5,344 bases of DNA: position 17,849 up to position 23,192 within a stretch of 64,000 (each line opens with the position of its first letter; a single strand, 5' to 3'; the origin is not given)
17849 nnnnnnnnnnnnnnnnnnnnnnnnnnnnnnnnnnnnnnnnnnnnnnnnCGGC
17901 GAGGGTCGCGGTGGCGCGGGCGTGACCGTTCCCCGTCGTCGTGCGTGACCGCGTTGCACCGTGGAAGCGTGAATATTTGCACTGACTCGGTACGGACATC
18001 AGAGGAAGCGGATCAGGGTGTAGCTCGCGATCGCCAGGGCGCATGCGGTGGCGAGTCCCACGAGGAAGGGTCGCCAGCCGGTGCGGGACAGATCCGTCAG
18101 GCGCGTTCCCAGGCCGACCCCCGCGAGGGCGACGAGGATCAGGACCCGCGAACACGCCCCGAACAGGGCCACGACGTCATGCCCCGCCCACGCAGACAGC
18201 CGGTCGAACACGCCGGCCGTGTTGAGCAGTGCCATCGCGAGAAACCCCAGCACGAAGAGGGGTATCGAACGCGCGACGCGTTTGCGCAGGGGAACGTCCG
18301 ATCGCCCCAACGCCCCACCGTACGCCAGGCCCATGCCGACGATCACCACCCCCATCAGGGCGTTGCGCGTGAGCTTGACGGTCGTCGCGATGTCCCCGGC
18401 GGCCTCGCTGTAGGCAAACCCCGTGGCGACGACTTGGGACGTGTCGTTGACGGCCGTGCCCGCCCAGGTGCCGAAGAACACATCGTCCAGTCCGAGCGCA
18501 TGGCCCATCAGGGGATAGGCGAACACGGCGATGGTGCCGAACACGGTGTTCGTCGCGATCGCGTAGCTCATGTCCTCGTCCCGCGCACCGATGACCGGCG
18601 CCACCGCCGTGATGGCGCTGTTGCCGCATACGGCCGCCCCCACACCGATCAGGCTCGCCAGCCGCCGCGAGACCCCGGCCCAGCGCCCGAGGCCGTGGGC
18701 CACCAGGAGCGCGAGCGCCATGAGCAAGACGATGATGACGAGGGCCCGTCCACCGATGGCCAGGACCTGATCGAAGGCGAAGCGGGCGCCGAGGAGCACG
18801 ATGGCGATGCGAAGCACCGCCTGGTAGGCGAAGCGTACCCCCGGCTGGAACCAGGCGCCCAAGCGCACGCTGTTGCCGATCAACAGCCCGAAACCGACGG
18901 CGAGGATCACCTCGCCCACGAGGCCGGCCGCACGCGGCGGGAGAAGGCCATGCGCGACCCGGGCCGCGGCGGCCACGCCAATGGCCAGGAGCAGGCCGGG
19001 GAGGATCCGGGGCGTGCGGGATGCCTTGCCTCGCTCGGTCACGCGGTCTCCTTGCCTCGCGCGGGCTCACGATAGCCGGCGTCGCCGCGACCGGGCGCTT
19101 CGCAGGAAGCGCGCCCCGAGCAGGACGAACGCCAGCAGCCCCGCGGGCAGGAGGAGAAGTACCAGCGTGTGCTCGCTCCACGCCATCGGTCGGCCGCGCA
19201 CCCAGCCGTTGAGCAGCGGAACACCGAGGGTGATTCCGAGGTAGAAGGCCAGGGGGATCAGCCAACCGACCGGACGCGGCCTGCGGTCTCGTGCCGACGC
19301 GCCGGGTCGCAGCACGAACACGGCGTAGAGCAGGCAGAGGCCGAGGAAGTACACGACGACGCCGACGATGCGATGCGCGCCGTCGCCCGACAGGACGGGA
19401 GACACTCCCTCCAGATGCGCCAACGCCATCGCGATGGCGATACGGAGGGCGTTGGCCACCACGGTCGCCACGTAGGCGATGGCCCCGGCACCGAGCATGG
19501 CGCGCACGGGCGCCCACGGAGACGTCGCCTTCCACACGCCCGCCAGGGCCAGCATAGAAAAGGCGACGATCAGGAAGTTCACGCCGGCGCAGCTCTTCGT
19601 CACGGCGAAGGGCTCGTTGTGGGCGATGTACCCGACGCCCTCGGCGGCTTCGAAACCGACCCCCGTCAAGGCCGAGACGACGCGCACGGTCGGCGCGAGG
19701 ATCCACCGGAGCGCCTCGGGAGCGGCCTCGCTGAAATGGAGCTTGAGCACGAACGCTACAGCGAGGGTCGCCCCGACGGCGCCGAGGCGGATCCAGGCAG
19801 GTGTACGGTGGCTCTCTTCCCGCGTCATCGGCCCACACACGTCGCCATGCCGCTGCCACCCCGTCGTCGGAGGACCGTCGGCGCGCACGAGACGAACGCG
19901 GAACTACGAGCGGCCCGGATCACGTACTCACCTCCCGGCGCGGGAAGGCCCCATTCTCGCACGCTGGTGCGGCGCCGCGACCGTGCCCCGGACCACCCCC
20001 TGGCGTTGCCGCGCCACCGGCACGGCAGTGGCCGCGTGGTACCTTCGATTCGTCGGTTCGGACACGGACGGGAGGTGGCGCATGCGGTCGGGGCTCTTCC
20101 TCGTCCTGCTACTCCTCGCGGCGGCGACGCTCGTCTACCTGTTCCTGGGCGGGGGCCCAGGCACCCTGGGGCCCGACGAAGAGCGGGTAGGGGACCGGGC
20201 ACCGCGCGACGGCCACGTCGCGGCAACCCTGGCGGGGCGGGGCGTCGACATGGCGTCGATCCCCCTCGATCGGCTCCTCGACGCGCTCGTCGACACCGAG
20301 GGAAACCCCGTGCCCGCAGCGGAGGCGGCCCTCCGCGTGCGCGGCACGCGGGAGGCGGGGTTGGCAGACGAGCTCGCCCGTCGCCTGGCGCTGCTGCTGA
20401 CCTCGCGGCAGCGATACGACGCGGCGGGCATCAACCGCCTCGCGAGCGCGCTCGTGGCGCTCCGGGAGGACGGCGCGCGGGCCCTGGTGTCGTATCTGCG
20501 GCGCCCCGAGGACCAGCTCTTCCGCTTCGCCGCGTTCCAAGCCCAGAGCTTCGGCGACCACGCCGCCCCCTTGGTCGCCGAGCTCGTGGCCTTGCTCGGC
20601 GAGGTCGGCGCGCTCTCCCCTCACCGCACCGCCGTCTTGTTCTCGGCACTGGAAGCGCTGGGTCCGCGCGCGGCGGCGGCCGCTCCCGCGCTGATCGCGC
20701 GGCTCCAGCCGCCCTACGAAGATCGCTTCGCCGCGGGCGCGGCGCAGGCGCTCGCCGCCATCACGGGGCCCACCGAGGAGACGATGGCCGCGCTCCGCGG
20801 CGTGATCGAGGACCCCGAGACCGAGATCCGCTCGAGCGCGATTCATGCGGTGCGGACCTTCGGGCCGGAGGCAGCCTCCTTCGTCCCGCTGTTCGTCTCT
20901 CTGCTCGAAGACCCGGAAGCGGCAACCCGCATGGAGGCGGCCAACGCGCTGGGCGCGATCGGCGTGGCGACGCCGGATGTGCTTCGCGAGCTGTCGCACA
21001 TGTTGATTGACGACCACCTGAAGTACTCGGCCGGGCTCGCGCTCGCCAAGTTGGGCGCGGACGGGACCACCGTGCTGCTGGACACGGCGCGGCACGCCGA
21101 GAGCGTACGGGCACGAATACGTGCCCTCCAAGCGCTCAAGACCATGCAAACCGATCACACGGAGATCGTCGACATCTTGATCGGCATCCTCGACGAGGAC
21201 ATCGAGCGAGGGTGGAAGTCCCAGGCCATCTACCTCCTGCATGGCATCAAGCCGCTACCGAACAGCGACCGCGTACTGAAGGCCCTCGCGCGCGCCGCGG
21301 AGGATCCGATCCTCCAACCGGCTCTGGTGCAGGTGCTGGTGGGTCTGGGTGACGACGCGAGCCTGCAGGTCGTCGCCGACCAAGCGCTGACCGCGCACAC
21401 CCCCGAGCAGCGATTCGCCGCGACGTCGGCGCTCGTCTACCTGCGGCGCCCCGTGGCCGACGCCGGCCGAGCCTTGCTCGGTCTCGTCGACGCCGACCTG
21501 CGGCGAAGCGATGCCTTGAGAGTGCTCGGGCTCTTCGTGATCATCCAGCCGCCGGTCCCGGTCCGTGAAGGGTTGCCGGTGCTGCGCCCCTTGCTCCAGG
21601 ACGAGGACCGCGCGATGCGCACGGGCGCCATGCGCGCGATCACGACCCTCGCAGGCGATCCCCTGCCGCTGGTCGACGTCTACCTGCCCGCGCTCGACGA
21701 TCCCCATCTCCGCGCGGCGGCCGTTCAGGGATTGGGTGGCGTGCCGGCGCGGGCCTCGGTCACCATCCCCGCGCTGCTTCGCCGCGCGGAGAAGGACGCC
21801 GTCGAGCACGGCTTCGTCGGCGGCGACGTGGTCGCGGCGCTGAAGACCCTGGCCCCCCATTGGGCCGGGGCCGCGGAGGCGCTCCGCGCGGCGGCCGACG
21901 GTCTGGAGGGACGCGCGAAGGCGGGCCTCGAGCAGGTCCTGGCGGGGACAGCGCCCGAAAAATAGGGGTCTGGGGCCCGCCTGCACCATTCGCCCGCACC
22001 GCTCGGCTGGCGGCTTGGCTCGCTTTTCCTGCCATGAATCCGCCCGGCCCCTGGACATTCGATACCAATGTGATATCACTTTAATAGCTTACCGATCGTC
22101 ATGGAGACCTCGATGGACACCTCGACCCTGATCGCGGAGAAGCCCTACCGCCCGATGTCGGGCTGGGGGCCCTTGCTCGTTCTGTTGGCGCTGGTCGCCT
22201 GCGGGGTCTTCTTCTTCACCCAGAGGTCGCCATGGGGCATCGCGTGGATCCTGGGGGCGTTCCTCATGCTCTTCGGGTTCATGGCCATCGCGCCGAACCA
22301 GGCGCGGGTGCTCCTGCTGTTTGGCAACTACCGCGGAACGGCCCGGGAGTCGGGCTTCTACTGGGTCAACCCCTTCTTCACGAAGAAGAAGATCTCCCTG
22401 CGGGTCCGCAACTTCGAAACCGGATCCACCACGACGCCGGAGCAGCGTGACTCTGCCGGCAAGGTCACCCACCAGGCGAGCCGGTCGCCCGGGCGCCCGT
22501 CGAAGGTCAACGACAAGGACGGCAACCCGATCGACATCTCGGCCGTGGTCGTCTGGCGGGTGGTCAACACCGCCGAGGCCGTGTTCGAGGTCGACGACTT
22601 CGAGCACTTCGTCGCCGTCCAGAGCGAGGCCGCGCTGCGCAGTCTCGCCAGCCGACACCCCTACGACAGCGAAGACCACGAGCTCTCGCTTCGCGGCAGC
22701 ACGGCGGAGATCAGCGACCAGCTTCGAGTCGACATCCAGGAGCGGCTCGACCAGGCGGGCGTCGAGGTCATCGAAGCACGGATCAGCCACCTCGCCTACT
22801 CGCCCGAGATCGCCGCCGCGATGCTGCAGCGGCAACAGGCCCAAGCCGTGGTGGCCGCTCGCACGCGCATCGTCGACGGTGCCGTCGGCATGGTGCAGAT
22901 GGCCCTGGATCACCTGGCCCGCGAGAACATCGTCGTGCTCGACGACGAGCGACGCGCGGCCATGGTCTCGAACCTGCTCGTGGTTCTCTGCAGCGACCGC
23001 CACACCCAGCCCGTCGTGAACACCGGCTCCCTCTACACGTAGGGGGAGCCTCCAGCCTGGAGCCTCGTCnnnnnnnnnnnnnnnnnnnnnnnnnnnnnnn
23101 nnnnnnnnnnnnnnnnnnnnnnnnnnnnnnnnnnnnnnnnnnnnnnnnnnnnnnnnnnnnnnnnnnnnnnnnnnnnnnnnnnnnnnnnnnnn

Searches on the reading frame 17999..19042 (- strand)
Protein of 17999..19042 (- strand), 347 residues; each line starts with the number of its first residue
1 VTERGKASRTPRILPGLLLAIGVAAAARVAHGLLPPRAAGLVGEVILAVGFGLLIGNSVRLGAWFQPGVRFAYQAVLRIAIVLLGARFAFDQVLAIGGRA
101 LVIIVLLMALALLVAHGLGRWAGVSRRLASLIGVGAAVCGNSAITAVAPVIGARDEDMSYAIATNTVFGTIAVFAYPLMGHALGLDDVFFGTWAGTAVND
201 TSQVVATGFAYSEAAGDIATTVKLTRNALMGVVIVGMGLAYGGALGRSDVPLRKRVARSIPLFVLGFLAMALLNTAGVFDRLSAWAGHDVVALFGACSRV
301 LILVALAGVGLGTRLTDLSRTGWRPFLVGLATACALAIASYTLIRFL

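Call 56: search_protein_families(library=pfam, proteins=[window:17999-19042:-], max_evalue=0.001)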
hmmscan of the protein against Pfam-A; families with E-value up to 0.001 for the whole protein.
window:17999-19042:- (347 aa): 1 family
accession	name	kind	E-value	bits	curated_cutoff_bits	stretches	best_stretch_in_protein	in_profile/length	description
PF03601.19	Cons_hypoth698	-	1.1e-67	228.5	24.5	1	15-328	1-303/304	Conserved hypothetical protein 698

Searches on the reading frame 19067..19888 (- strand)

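Call 56: search_protein_families(library=pfam, proteins=[window:19067-19888:-], max_evalue=0.001)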
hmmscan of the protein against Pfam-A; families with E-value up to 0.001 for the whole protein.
window:19067-19888:- (273 aa): 1 family
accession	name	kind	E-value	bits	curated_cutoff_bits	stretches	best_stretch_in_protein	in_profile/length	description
PF09721.15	Exosortase_EpsH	-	5.5e-07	29.7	25.7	1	64-191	131-251/254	Transmembrane exosortase (Exosortase_EpsH)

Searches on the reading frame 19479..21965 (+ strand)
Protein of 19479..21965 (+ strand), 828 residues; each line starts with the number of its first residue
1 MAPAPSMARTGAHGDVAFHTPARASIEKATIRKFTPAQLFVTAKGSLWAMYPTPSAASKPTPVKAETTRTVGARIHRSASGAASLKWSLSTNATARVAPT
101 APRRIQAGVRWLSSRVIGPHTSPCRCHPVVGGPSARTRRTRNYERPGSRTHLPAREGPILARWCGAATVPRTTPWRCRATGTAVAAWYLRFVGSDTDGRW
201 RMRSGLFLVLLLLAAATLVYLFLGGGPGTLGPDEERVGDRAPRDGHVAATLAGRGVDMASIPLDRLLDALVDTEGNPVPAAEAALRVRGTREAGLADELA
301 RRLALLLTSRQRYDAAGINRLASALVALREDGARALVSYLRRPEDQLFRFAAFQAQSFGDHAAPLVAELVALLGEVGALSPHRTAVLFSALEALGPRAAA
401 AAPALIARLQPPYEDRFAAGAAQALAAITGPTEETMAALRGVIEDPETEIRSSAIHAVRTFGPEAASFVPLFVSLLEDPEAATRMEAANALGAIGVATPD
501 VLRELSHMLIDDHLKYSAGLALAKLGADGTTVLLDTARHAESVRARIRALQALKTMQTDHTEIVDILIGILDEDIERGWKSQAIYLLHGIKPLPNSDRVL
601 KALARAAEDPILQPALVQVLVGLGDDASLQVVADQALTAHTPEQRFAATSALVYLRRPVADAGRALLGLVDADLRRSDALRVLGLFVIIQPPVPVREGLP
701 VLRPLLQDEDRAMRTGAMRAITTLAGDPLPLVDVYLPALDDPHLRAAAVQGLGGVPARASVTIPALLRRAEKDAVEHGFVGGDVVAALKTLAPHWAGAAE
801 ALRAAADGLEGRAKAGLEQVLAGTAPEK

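Call 56: search_protein_families(library=pfam, proteins=[window:19479-21965:+], max_evalue=0.001)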
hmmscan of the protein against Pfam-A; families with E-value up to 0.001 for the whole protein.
window:19479-21965:+ (828 aa): 2 families
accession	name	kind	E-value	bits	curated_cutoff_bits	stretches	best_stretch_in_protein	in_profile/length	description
PF13646.12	HEAT_2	-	6.7e-19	68.4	27.7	1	442-517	7-82/88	HEAT repeats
PF02985.28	HEAT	-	1.4e-10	40.9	23.5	0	468-494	1-27/31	HEAT repeat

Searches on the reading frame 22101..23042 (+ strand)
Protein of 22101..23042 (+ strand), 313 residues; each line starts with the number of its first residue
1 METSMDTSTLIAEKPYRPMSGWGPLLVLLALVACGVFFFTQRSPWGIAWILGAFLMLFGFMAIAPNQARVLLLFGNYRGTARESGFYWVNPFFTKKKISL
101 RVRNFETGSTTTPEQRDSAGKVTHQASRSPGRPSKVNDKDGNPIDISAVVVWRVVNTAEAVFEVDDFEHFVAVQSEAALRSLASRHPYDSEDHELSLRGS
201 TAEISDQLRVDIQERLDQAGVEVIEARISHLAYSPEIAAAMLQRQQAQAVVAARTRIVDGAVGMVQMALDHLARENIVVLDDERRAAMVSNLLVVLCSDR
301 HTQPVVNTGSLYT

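Call 56: search_protein_families(library=pfam, proteins=[window:22101-23042:+], max_evalue=0.001)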
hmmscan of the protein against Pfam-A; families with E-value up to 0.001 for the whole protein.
window:22101-23042:+ (313 aa): 1 family
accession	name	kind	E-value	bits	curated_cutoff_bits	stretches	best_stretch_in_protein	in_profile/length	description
PF01145.31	Band_7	-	1.8e-26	93.7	23.6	1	63-252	3-166/176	SPFH domain / Band 7 family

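Call 89: search_protein_families(library=pfam, proteins=[L031:17932-18507:-, L031:16784-17566:+, L031:8031-9131:-, L029:317-1165:+, L029:2822-3631:+, L029:14175-15194:+, L029:12523-13005:+, L028:501-1196:+, L031:12407-14041:+, L030:12676-13158:-], max_evalue=0.01)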
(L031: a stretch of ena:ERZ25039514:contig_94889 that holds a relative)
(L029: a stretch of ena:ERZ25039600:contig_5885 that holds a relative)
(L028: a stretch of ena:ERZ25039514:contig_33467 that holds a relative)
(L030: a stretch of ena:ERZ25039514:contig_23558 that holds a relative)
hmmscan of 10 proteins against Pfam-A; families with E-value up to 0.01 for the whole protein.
L031:17932-18507:- (191 aa): 0 families

L031:16784-17566:+ (260 aa): 0 families

L031:8031-9131:- (366 aa): 0 families

L029:317-1165:+ (282 aa): 3 families
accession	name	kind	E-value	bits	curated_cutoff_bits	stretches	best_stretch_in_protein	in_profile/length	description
PF00589.27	Phage_integrase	-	1.4e-42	145.9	27.1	1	102-264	2-171/172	Phage integrase family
PF13495.12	Phage_int_SAM_4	-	2e-21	76.6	27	1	4-86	1-84/85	Phage integrase, N-terminal SAM-like domain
PF02899.23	Phage_int_SAM_1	-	0.00065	20.4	22.3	1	15-77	12-76/83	Phage integrase, N-terminal SAM-like domain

L029:2822-3631:+ (269 aa): 2 families
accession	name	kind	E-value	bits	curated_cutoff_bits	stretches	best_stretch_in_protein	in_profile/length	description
PF02899.23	Phage_int_SAM_1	-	1.3e-08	35.4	22.3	1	115-195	2-81/83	Phage integrase, N-terminal SAM-like domain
PF13495.12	Phage_int_SAM_4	-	0.0087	16.9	27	0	119-169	7-52/85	Phage integrase, N-terminal SAM-like domain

L029:14175-15194:+ (339 aa): 0 families

L029:12523-13005:+ (160 aa): 0 families

L028:501-1196:+ (231 aa): 0 families

L031:12407-14041:+ (544 aa): 1 family
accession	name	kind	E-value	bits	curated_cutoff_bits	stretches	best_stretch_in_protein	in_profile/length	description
PF06782.17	UPF0236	-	6.2e-05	22.4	24.3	0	80-165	55-144/400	Uncharacterised protein family (UPF0236)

L030:12676-13158:- (160 aa): 0 families
